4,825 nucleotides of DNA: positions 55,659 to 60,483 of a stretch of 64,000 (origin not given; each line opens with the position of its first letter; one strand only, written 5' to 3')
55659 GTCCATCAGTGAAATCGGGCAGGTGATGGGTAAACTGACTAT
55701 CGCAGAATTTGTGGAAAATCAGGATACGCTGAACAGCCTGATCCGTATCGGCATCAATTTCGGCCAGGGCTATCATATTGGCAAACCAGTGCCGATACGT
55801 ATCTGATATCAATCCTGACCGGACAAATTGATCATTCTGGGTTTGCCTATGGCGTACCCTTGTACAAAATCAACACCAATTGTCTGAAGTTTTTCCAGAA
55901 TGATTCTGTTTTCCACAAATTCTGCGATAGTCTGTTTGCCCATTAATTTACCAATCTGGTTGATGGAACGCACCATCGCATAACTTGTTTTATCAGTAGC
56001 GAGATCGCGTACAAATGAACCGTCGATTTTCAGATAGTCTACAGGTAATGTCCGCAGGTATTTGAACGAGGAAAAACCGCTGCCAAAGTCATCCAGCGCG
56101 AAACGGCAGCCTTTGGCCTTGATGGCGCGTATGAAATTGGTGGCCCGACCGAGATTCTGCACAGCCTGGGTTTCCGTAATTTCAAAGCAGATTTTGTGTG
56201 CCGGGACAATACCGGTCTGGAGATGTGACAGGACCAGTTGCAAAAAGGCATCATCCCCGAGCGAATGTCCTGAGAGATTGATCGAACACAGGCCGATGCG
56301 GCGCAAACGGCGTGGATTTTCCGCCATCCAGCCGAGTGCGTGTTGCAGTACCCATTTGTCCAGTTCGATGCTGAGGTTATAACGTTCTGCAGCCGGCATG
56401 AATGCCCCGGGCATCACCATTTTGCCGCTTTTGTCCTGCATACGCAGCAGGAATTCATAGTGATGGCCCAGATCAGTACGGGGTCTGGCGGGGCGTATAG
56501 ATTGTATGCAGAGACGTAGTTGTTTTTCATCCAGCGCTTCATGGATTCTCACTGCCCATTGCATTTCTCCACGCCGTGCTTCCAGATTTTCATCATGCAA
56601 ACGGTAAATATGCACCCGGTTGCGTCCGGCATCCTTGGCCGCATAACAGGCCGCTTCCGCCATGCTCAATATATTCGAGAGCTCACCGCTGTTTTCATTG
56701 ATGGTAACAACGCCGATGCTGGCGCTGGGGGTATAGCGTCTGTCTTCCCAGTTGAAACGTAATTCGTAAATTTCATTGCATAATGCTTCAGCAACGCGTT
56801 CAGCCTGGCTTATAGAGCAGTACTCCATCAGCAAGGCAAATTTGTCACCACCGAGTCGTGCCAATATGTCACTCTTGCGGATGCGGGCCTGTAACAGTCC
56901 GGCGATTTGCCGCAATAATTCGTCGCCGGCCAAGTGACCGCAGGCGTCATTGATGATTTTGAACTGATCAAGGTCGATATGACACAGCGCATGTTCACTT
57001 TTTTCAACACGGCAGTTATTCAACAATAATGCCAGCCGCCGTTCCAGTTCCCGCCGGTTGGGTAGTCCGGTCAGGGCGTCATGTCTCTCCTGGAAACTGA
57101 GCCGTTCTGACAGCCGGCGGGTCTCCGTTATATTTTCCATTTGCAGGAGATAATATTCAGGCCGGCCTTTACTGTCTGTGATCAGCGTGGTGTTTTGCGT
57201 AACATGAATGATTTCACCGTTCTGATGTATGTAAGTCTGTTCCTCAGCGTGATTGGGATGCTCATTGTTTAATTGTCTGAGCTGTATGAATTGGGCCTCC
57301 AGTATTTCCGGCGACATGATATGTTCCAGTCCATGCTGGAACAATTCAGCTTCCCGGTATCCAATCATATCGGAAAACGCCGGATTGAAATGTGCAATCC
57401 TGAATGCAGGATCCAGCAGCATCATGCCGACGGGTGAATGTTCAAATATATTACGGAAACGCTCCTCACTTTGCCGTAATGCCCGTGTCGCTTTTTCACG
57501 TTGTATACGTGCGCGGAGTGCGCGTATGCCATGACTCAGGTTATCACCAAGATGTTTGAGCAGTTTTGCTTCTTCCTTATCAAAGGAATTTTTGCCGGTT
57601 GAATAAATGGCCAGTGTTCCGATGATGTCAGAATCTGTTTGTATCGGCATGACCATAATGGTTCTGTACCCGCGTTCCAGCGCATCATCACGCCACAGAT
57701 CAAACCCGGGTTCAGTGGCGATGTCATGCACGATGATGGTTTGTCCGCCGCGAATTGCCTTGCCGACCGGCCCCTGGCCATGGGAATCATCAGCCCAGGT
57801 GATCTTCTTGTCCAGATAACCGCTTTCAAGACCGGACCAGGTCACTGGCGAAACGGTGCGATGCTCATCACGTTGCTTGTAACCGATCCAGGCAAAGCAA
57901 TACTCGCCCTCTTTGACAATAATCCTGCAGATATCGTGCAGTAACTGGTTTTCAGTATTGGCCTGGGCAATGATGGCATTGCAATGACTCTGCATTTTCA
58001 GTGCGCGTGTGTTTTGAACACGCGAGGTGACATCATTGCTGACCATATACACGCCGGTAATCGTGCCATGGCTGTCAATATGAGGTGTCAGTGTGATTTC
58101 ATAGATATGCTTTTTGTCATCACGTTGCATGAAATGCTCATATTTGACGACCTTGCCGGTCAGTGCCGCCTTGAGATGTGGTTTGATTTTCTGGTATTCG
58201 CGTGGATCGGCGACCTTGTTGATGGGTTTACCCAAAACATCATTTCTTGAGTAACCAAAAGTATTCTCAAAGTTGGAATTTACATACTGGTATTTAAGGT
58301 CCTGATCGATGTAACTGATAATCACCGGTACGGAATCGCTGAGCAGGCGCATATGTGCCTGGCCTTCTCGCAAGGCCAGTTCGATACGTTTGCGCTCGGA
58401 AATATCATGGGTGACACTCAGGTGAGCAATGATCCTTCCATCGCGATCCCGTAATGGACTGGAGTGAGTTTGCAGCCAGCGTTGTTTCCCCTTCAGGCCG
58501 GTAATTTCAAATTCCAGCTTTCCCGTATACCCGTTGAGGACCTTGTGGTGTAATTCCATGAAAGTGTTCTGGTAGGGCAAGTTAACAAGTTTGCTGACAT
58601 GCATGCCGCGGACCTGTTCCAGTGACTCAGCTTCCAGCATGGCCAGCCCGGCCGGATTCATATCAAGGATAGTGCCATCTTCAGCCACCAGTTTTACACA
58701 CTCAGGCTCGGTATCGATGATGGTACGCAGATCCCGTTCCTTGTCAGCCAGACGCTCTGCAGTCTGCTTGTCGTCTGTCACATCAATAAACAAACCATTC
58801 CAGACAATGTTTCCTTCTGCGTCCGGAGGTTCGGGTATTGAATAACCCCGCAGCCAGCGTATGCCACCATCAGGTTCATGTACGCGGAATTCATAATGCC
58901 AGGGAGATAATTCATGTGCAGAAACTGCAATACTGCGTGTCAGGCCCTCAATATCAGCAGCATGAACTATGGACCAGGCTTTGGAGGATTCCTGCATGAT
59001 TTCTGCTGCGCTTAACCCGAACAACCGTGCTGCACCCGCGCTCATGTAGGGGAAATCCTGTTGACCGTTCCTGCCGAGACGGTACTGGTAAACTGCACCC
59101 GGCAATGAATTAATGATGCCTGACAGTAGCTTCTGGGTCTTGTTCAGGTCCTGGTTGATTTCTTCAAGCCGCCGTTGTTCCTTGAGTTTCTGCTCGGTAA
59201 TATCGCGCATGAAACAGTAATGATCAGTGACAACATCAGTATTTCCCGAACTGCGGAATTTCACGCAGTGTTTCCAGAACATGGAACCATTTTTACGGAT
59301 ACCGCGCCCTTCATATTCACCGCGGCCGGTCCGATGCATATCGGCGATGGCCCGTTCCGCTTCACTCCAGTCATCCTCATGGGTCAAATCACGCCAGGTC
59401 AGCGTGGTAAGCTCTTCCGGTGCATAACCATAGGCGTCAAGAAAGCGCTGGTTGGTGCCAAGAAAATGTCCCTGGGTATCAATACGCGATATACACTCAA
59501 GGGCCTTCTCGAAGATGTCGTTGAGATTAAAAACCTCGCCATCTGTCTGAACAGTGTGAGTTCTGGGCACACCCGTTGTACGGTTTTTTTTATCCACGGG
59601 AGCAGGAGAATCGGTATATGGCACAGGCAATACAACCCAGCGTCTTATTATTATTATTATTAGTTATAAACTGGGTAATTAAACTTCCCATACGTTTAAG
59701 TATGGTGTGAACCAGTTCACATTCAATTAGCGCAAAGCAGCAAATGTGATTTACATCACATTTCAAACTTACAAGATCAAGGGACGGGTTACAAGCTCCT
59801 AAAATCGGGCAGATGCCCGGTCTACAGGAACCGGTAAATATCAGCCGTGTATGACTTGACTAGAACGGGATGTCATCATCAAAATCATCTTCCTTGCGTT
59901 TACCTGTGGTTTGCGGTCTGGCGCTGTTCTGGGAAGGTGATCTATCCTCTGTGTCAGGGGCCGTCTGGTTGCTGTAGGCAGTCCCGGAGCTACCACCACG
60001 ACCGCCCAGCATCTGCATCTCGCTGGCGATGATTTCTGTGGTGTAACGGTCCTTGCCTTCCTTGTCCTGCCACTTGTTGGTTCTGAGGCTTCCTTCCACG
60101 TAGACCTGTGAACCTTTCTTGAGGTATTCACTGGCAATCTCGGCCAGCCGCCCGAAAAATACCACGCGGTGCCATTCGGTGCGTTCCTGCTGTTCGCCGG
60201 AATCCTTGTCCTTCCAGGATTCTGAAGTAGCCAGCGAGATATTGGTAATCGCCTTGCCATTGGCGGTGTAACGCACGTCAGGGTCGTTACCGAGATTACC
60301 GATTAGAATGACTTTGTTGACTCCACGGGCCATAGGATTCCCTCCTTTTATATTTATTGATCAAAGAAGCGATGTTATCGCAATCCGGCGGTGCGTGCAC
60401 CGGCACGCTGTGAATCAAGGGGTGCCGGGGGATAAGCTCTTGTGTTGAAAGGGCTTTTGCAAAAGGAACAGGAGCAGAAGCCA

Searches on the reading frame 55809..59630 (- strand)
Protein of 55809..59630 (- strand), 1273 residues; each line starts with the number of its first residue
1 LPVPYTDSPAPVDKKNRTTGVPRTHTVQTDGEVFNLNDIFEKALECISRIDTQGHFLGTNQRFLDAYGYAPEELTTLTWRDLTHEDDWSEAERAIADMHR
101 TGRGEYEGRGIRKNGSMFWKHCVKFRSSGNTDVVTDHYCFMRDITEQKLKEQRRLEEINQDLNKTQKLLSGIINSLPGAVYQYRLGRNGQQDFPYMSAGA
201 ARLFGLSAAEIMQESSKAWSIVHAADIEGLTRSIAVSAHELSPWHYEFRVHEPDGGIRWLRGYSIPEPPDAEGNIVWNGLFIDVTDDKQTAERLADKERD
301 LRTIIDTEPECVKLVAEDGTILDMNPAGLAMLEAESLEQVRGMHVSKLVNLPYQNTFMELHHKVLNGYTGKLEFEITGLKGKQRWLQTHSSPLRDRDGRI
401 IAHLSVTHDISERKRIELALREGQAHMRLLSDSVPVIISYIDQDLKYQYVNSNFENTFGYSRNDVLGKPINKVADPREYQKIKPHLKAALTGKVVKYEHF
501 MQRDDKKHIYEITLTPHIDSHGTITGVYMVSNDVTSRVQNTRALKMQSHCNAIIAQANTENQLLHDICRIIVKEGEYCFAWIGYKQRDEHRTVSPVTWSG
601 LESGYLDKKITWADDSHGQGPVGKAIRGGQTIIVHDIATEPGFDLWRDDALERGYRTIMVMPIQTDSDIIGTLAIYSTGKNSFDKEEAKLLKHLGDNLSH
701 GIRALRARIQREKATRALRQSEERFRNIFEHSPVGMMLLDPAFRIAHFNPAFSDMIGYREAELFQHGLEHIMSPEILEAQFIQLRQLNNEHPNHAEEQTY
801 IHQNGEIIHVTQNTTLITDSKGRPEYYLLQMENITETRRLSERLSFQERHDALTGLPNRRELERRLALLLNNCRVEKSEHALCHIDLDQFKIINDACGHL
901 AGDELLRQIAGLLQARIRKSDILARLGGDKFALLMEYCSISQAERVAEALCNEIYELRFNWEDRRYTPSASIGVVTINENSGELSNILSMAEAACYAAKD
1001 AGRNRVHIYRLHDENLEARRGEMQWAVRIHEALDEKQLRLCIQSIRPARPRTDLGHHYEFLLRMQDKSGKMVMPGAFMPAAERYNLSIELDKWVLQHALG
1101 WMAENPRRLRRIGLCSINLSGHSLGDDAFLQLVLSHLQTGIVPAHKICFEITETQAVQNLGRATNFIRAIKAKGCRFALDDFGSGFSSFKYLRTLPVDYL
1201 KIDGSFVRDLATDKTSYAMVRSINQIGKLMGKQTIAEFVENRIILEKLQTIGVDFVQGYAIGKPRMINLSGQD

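Call 52: search_protein_families(library=pfam, proteins=[window:55809-59630:-], max_evalue=1)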
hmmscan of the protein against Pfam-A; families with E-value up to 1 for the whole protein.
window:55809-59630:- (1273 aa): 15 families
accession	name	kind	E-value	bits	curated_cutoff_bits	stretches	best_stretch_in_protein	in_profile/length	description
PF00563.25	EAL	-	3.6e-61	207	31.3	1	1028-1264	3-236/236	EAL domain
PF08448.16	PAS_4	-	2.5e-56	189.1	23.1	4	432-538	2-109/110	PAS fold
PF13426.13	PAS_9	-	6.7e-49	164.9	27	5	436-535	4-102/103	PAS domain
PF08447.18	PAS_3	-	9.2e-43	144.9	25.6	5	59-121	4-69/89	PAS fold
PF00990.26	GGDEF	-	1.8e-40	138.8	23.8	1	850-1005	3-161/161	Diguanylate cyclase, GGDEF domain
PF00989.32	PAS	-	3.8e-40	136.9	22.6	4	300-410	2-113/113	PAS fold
PF13188.13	PAS_8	-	4.5e-20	71.2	21.8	2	723-762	1-38/65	PAS domain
PF13185.12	GAF_2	-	2.8e-18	66.9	28.6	1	558-702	2-135/136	GAF domain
PF13596.12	PAS_10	-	2.8e-13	50.9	22.1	1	428-535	2-106/106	PAS domain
PF01590.32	GAF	-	6.2e-13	49.9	22.4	1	564-699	6-130/133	GAF domain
PF13492.12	GAF_3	-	6.1e-05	23.9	27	1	635-702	64-127/129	GAF domain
PF14598.12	PAS_11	-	0.00015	22.2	25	1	48-123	6-82/109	PAS domain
PF21370.4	PAS_GdpP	-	0.0082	17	27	0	731-772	11-50/90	Cyclic-di-AMP phosphodiesterase GdpP-like, PAS domain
PF08670.17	MEKHLA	-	0.065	13.6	23.7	1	52-119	47-115/143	MEKHLA domain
PF15714.11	SpoVT_C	-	0.19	12.2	27.5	0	652-692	76-117/128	Stage V sporulation protein T C-terminal, transcription factor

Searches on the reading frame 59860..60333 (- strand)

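Call 52: search_protein_families(library=pfam, proteins=[window:59860-60333:-], max_evalue=1)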
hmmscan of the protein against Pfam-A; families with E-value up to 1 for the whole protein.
window:59860-60333:- (157 aa): 3 families
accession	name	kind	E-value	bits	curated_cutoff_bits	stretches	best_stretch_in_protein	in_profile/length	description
PF00436.31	SSB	-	2.6e-42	143.5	26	1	5-109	1-104/104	Single-strand binding protein family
PF22657.2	SSB_1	-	0.011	16.3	27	1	6-87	1-79/91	Another single-strand binding protein family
PF01336.31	tRNA_anti-codon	-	0.016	15.6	27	1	56-108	30-74/75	OB-fold nucleic acid binding domain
